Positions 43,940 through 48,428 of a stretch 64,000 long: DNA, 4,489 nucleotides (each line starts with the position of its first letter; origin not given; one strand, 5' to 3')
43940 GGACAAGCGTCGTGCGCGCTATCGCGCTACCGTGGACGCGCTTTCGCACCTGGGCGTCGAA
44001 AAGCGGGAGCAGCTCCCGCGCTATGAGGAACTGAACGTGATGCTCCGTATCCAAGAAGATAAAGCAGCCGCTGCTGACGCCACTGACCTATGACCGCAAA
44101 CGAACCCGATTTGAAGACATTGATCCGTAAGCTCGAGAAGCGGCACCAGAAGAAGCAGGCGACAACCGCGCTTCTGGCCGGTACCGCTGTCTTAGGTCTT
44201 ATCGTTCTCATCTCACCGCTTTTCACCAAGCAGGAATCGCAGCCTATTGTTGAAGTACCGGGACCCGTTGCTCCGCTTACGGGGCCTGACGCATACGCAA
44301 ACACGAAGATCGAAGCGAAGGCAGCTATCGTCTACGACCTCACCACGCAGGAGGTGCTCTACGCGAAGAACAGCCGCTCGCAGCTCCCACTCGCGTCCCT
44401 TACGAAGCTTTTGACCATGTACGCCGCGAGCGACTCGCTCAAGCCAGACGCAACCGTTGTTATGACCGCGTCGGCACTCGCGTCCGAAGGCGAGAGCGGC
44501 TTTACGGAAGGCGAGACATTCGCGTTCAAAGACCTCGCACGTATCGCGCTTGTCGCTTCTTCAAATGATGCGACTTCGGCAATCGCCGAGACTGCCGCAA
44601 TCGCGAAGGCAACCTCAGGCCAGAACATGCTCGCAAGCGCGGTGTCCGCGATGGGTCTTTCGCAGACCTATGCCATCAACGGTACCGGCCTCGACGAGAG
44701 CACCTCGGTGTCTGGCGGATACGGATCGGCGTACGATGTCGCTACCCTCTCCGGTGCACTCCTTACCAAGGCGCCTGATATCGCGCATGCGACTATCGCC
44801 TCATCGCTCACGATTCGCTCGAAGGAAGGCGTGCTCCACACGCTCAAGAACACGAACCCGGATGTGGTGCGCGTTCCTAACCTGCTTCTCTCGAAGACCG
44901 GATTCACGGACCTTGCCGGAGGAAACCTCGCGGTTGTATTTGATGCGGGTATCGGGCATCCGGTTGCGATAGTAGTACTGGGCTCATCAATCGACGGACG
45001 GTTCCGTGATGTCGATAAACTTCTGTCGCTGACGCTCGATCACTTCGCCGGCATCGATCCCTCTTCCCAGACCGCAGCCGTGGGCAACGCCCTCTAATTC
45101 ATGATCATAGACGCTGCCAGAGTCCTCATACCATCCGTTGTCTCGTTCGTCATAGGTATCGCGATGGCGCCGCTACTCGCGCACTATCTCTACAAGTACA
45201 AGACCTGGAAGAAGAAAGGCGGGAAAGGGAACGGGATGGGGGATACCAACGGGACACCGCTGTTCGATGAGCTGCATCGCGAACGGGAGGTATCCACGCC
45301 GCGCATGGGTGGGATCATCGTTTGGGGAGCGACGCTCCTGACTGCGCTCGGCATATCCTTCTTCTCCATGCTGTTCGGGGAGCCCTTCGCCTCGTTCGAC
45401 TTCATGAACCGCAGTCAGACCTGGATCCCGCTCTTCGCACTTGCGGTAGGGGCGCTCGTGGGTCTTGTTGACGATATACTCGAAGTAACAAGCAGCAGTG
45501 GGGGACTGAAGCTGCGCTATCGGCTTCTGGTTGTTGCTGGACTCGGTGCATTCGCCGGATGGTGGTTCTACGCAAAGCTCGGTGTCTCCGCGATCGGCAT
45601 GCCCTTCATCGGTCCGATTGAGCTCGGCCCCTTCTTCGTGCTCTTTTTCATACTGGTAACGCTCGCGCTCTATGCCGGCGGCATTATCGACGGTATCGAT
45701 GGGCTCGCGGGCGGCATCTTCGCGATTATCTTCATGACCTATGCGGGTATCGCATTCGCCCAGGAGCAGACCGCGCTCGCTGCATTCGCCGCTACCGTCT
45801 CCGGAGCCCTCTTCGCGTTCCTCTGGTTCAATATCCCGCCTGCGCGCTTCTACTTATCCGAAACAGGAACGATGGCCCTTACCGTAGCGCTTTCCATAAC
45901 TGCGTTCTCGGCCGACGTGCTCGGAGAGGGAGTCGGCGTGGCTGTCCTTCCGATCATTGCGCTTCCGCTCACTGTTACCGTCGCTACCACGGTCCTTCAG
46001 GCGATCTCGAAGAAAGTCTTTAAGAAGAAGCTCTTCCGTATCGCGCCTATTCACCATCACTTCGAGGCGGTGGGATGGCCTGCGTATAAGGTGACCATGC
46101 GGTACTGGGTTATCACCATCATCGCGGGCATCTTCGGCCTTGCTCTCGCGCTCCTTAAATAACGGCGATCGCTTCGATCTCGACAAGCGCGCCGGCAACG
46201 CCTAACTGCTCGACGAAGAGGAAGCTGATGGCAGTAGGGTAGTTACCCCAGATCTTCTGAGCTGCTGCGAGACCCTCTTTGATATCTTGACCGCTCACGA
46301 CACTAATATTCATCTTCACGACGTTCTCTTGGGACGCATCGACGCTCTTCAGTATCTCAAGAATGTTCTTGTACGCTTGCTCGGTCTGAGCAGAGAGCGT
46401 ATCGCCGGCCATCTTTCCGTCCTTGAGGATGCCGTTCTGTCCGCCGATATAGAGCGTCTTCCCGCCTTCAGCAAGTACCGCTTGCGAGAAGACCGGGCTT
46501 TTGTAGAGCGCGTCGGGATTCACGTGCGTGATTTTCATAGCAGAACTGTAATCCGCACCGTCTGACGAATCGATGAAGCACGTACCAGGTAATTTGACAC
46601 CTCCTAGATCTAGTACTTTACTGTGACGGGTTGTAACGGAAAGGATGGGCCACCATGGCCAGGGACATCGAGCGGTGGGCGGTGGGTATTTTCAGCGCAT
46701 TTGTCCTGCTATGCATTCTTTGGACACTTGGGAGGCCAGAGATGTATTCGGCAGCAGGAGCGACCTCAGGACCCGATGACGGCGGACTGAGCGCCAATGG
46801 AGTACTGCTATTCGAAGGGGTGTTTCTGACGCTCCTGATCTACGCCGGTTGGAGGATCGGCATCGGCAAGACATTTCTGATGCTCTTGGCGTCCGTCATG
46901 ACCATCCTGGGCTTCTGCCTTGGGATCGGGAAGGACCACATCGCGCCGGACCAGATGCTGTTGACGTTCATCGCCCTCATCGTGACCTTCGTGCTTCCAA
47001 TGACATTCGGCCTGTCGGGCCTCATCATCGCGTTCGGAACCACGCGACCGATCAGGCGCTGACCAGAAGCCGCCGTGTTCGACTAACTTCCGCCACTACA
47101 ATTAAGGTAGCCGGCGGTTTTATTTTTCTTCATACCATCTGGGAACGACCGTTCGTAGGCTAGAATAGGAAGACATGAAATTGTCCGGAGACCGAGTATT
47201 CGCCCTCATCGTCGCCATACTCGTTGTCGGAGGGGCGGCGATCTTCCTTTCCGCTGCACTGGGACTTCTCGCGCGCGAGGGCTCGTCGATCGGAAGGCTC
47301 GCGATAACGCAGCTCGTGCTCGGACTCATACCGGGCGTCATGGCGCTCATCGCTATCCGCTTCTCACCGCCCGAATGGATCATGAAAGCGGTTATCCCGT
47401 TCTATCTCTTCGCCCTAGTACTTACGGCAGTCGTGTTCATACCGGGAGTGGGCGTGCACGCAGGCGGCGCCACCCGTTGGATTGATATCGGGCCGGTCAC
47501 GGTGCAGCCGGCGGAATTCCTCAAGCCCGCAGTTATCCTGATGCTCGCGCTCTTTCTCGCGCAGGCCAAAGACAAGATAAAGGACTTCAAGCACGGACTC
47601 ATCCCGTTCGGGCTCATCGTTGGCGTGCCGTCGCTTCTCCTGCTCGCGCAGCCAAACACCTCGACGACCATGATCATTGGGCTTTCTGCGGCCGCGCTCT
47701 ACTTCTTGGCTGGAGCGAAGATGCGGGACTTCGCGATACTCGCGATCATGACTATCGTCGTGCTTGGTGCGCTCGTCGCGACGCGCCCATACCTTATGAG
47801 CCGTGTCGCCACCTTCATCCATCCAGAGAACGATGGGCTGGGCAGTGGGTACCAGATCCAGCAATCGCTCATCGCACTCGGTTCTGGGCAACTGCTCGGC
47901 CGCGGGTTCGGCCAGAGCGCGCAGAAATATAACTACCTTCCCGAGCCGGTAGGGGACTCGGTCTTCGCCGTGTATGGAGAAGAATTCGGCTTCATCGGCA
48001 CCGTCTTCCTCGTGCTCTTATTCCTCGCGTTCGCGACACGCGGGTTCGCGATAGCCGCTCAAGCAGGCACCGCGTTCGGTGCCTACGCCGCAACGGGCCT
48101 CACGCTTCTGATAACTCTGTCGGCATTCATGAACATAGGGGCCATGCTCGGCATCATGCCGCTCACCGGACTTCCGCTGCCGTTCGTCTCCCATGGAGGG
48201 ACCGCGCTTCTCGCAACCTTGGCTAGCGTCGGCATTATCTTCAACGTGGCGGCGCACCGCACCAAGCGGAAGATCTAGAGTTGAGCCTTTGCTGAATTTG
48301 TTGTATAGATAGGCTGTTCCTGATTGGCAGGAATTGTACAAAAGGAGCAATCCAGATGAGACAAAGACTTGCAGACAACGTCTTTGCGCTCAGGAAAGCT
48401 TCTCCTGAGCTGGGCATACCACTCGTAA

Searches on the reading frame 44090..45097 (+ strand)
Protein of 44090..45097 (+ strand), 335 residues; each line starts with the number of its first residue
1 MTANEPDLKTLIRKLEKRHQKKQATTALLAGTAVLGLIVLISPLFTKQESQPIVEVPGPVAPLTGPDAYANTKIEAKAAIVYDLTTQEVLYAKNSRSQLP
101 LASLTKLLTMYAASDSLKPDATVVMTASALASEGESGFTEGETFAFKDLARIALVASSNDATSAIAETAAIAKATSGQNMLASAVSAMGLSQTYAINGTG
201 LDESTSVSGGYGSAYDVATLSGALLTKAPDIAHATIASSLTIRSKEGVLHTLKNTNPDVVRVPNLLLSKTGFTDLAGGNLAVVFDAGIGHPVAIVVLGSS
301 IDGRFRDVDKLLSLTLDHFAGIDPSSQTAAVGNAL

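Call 40: search_protein_families(library=pfam, proteins=[window:44090-45097:+], max_evalue=0.001)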
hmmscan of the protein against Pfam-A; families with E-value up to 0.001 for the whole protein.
window:44090-45097:+ (335 aa): 2 families
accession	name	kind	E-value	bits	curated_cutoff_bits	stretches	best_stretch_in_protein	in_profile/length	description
PF00768.25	Peptidase_S11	-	2.1e-32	113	27.6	1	71-299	7-237/239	D-alanyl-D-alanine carboxypeptidase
PF13354.11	Beta-lactamase2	-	9.2e-07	28.9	22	1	80-297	3-213/214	Beta-lactamase enzyme family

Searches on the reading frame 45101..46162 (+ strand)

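Call 40: search_protein_families(library=pfam, proteins=[window:45101-46162:+], max_evalue=0.001)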
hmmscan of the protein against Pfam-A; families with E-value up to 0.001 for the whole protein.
window:45101-46162:+ (353 aa): 1 family
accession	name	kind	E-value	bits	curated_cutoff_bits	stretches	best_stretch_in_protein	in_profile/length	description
PF00953.26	Glycos_transf_4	-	8.7e-19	68.5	27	1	109-268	3-156/160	Glycosyl transferase family 4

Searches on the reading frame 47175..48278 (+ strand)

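Call 40: search_protein_families(library=pfam, proteins=[window:47175-48278:+], max_evalue=0.001)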
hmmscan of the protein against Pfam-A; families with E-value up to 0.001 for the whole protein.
window:47175-48278:+ (367 aa): 1 family
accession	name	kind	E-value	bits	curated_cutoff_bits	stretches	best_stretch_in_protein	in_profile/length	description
PF01098.24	FTSW_RODA_SPOVE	-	5.8e-88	295.7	26.4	1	9-363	4-355/356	Cell cycle protein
